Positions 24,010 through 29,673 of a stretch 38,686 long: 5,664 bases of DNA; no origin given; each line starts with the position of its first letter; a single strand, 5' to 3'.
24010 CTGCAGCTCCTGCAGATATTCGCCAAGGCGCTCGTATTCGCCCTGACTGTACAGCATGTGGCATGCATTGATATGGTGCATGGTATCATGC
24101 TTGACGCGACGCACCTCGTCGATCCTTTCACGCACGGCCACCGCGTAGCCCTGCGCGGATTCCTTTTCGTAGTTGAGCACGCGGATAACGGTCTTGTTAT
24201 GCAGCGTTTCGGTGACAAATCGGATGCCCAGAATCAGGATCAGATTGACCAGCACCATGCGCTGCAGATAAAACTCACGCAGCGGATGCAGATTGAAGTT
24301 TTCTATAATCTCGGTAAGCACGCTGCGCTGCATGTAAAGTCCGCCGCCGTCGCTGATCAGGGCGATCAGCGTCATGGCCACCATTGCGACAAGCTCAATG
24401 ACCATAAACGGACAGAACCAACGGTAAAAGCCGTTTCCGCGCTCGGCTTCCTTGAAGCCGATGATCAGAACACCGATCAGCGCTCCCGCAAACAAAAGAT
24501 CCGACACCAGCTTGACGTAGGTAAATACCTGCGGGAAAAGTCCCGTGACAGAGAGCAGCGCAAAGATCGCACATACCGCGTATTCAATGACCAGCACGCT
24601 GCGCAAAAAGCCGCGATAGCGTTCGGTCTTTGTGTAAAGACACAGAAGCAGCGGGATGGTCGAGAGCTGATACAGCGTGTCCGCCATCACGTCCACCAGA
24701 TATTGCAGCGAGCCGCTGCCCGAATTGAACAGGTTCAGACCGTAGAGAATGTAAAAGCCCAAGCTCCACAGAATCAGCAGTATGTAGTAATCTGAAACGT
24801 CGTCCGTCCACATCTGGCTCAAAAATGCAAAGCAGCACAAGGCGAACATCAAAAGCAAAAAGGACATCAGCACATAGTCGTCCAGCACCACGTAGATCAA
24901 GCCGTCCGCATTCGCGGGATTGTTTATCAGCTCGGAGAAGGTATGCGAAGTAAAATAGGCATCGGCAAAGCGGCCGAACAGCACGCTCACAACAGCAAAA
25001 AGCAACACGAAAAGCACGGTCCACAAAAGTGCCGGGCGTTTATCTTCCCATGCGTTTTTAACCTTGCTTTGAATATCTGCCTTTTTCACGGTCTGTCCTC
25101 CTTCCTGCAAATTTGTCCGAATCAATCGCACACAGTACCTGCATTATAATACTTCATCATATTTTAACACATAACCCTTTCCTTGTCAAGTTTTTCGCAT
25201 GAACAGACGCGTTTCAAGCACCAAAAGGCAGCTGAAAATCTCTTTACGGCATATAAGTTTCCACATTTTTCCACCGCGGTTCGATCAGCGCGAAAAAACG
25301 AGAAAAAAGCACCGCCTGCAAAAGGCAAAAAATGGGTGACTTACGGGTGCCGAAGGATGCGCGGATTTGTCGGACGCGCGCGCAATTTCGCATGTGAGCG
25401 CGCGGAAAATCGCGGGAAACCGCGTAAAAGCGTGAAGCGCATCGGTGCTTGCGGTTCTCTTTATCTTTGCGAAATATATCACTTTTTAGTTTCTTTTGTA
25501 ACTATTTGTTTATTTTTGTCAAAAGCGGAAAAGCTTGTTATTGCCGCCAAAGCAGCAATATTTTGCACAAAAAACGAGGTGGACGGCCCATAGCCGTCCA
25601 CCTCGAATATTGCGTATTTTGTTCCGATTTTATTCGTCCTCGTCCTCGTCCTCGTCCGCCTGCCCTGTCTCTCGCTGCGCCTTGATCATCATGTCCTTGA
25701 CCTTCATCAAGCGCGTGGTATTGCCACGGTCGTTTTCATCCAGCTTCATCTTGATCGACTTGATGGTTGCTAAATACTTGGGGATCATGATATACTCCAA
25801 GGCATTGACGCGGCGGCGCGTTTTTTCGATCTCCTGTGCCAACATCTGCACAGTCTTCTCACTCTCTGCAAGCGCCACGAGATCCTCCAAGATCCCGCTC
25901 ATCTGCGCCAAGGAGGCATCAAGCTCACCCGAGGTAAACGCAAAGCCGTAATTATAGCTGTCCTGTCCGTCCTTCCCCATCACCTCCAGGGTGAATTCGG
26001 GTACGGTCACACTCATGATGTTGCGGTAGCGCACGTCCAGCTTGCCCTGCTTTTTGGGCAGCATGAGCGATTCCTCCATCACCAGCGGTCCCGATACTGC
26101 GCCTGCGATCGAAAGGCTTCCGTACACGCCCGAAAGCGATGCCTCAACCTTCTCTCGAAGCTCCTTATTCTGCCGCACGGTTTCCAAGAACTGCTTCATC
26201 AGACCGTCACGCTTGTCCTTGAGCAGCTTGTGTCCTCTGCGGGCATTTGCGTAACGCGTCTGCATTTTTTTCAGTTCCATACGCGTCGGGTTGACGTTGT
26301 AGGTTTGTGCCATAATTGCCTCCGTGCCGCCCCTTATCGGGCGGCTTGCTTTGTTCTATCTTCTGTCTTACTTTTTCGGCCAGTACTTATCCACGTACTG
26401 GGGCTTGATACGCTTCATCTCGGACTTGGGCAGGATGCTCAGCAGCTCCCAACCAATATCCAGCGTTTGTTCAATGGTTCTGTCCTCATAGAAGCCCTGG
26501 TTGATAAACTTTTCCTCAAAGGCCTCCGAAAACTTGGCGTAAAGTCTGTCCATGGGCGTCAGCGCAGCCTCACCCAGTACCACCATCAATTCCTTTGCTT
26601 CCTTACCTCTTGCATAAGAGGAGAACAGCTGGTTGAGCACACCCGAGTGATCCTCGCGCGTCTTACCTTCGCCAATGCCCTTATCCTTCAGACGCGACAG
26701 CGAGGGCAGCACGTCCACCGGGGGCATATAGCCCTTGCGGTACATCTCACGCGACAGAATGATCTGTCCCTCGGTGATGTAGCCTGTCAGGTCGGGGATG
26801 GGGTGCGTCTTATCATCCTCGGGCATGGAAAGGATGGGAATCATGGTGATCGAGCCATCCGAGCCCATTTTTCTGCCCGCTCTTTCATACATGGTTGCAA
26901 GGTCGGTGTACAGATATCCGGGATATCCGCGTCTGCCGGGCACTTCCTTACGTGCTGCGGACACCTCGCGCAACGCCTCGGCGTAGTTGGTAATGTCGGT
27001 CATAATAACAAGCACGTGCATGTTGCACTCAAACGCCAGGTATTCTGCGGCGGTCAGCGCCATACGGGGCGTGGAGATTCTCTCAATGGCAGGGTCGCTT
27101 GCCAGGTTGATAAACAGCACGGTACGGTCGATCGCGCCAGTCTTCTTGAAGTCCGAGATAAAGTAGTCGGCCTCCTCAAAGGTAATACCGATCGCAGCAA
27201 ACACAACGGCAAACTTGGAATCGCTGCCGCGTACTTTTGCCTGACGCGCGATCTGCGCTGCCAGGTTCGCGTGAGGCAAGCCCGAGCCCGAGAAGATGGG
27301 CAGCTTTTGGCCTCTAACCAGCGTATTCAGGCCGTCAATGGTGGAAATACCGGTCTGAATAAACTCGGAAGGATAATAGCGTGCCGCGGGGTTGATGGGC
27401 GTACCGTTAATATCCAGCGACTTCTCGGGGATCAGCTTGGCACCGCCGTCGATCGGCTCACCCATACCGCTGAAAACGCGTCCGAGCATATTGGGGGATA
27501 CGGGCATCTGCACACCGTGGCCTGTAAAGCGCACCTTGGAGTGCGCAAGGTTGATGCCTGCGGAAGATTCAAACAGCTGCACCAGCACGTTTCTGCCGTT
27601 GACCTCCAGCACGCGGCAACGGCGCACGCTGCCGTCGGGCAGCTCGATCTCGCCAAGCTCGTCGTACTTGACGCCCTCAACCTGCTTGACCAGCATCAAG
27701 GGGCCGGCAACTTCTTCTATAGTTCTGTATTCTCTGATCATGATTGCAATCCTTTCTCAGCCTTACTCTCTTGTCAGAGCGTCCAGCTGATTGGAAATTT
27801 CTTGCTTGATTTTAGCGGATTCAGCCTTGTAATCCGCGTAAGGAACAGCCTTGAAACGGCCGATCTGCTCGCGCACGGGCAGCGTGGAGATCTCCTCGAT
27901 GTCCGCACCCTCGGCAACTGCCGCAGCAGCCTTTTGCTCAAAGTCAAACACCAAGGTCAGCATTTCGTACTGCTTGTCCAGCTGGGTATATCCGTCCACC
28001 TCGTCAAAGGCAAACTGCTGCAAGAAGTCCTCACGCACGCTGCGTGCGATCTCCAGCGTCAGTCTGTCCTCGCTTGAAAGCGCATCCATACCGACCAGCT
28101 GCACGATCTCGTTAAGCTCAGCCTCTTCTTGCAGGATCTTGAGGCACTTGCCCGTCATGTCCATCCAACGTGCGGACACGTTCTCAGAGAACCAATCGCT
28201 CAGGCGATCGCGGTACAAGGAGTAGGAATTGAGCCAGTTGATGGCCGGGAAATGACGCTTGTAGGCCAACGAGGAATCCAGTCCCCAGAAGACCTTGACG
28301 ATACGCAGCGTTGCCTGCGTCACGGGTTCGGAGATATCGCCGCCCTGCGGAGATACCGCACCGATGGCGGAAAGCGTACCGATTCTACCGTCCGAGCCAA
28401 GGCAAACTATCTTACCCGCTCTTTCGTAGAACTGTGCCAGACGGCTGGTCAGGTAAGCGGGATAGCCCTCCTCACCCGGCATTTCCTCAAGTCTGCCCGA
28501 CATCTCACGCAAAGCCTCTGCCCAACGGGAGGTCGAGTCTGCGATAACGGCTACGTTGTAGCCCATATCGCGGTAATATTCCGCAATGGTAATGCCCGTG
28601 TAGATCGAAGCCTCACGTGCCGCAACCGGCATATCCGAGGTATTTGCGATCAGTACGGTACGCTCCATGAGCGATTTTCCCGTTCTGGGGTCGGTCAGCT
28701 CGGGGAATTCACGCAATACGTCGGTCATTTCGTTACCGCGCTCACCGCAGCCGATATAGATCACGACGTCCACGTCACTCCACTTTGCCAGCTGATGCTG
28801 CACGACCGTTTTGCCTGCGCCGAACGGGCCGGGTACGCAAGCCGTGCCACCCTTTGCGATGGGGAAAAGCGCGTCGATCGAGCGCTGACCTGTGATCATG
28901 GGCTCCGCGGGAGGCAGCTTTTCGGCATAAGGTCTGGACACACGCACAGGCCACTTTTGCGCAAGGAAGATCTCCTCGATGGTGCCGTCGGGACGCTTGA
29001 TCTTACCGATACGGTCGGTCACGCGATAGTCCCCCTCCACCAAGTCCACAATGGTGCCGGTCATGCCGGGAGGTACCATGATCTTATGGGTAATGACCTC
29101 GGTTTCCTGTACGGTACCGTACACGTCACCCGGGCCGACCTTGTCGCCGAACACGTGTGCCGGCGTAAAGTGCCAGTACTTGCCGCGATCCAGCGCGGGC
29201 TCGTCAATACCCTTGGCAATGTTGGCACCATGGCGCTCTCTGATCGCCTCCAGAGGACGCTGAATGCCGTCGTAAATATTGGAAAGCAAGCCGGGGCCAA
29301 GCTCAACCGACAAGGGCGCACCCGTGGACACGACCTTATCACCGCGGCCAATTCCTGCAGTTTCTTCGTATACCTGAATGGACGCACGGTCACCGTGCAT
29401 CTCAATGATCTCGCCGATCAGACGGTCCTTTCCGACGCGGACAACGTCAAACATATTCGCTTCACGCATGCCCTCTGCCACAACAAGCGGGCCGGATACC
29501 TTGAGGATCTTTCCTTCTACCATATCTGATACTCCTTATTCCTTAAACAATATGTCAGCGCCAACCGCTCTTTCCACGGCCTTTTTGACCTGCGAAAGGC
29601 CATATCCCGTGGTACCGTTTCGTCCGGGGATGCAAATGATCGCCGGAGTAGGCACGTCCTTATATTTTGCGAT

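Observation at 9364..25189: The type IV pilus locus reads as one ~15.8 kb, 11-gene unit that starts with a sensor kinase and ends with a 1300-aa surface protein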

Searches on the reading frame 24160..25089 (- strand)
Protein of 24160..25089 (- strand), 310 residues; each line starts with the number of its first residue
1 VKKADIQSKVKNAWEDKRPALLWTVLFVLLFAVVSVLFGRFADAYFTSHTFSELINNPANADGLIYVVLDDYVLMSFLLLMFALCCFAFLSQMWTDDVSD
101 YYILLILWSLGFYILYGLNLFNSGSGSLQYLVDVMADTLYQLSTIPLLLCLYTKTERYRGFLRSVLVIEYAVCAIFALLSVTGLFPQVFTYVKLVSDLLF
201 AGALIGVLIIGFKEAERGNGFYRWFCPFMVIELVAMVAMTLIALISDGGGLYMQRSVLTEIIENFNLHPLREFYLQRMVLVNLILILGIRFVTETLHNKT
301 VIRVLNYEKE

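Call 51: search_protein_representatives(protein=window:24160-25089:-)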
Query: 310 residues. Proteins with E-value up to 0.001 (for the whole library): 10; up to 1e-10: 6; up to 1e-30: 3. The best 10 are listed.
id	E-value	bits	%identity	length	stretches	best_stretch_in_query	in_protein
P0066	2.4e-125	434.5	64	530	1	1-310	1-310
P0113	8.5e-87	308.0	55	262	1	3-262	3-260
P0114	1.3e-51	192.4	62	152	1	1-150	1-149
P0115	3.0e-19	86.2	52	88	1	2-84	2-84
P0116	4.9e-18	82.2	56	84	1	3-85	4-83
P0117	9.9e-12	61.5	26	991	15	243-288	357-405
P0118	3.4e-08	49.9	65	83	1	1-46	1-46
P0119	3.2e-05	40.1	23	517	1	61-283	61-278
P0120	1.8e-04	37.7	21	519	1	20-310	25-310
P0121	5.5e-04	36.1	25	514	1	47-294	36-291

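Call 87: search_protein_families(library=pfam, proteins=[P0119, P0120, P0121, P0117], max_evalue=0.001)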
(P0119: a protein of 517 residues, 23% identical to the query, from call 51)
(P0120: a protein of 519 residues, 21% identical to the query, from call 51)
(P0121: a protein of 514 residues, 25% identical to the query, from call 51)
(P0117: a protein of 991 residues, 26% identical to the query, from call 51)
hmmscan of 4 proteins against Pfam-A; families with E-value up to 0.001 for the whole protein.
P0119 (517 aa): 2 families
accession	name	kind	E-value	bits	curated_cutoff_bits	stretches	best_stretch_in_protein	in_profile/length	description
PF14501.12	HATPase_c_5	-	6.3e-13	49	22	1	407-510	6-102/102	GHKL domain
PF02518.31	HATPase_c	-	6.9e-05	23.7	26.4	1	408-504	7-104/111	Histidine kinase-, DNA gyrase B-, and HSP90-like ATPase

P0120 (519 aa): 2 families
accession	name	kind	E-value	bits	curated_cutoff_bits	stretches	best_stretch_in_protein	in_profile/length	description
PF14501.12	HATPase_c_5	-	4.9e-14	52.5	22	1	409-515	3-101/102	GHKL domain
PF14689.11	SPOB_a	-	0.00012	22.1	28.1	1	317-365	7-55/62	Sensor_kinase_SpoOB-type, alpha-helical domain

P0121 (514 aa): 2 families
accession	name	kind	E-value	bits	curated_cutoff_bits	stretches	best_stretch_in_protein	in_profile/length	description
PF14501.12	HATPase_c_5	-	5.9e-18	65.1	22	1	404-509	1-102/102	GHKL domain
PF02518.31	HATPase_c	-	0.00025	21.9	26.4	1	413-491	10-89/111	Histidine kinase-, DNA gyrase B-, and HSP90-like ATPase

P0117 (991 aa): 2 families
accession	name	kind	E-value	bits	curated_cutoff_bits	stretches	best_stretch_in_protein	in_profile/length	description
PF14692.11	DUF4462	-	3e-09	36.6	25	0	63-70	10-17/28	Domain of unknown function (DUF4462)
PF10126.14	Nit_Regul_Hom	-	5.4e-08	33.2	23.8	0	13-35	26-48/107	Uncharacterized protein, homolog of nitrogen regulatory protein PII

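Call 88: find_encoding_contigs(protein=P0119, flank=10000, max_places=2)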
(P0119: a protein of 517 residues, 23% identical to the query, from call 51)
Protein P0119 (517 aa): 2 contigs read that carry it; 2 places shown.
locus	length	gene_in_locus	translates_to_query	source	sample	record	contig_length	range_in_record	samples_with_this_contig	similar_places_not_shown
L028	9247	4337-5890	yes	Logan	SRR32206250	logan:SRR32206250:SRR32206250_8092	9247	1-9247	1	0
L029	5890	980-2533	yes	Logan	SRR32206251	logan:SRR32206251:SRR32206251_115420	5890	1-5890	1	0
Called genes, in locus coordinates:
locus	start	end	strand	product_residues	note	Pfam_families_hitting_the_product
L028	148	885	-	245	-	PF20260:PUA_4, PF04452:Methyltrans_RNA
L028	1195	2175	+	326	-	PF02588:YitT_membrane, PF19700:DUF6198 (weak), PF10035:DUF2179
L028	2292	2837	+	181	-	PF00719:Pyrophosphatase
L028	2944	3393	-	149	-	-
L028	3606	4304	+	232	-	PF00072:Response_reg, PF04397:LytTR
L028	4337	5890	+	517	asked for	PF14501:HATPase_c_5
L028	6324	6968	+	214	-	PF02397:Bac_transf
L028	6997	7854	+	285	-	PF01370:Epimerase, PF04321:RmlD_sub_bind, PF16363:GDP_Man_Dehyd, PF01073:3Beta_HSD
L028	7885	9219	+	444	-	PF13439:Glyco_transf_4, PF13579:Glyco_trans_4_4, PF00534:Glycos_transf_1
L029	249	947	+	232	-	PF00072:Response_reg, PF04397:LytTR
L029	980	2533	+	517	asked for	PF14501:HATPase_c_5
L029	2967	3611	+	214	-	PF02397:Bac_transf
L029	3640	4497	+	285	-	PF01370:Epimerase, PF04321:RmlD_sub_bind, PF16363:GDP_Man_Dehyd, PF01073:3Beta_HSD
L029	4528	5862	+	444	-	PF13439:Glyco_transf_4, PF13579:Glyco_trans_4_4, PF00534:Glycos_transf_1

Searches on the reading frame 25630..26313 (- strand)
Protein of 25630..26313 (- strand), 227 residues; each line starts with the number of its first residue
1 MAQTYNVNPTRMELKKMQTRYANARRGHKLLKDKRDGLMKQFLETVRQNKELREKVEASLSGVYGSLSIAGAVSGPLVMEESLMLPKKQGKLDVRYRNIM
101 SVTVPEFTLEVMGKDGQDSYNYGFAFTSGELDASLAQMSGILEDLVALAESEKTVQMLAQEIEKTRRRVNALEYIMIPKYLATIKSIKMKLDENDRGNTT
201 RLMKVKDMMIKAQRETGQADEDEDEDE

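Call 5: search_protein_families(library=pfam, proteins=[window:25630-26313:-], max_evalue=0.01)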
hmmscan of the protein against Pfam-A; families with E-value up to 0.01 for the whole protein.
window:25630-26313:- (227 aa): 1 family
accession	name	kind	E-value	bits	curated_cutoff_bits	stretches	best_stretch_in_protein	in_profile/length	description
PF01813.22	ATP-synt_D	-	9.5e-59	199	25.7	1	13-207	1-196/196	ATP synthase subunit D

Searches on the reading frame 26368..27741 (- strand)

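Call 5: search_protein_families(library=pfam, proteins=[window:26368-27741:-], max_evalue=0.01)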
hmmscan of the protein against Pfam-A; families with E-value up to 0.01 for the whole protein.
window:26368-27741:- (457 aa): 3 families
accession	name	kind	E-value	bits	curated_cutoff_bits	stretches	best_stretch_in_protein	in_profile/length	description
PF00006.31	ATP-synt_ab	-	2.7e-78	262.9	29.5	1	131-349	1-213/213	ATP synthase alpha/beta family, nucleotide-binding domain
PF22919.1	ATP-synt_VA_C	-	3.4e-33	114.1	24.7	1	354-454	1-101/101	C-terminal domain of V and A type ATP synthase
PF02874.29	ATP-synt_ab_N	-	1.4e-09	38.7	20.9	1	8-74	1-69/69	ATP synthase alpha/beta family, beta-barrel domain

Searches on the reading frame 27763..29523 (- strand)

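Call 5: search_protein_families(library=pfam, proteins=[window:27763-29523:-], max_evalue=0.01)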
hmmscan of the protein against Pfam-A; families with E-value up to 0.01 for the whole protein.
window:27763-29523:- (586 aa): 5 families
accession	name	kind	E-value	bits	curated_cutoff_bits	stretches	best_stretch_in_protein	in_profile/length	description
PF00006.31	ATP-synt_ab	-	1.2e-75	254.2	29.5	1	212-435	1-213/213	ATP synthase alpha/beta family, nucleotide-binding domain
PF16886.11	ATP-synt_ab_Xtn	-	6.5e-29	100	25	1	109-194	2-88/88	ATPsynthase alpha/beta subunit barrel-sandwich domain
PF22919.1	ATP-synt_VA_C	-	1.1e-25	90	24.7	1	443-533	2-92/101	C-terminal domain of V and A type ATP synthase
PF02874.29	ATP-synt_ab_N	-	6.9e-15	55.8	20.9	1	6-68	1-69/69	ATP synthase alpha/beta family, beta-barrel domain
PF13401.12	AAA_22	-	0.0015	19.3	27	0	227-283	7-64/130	AAA domain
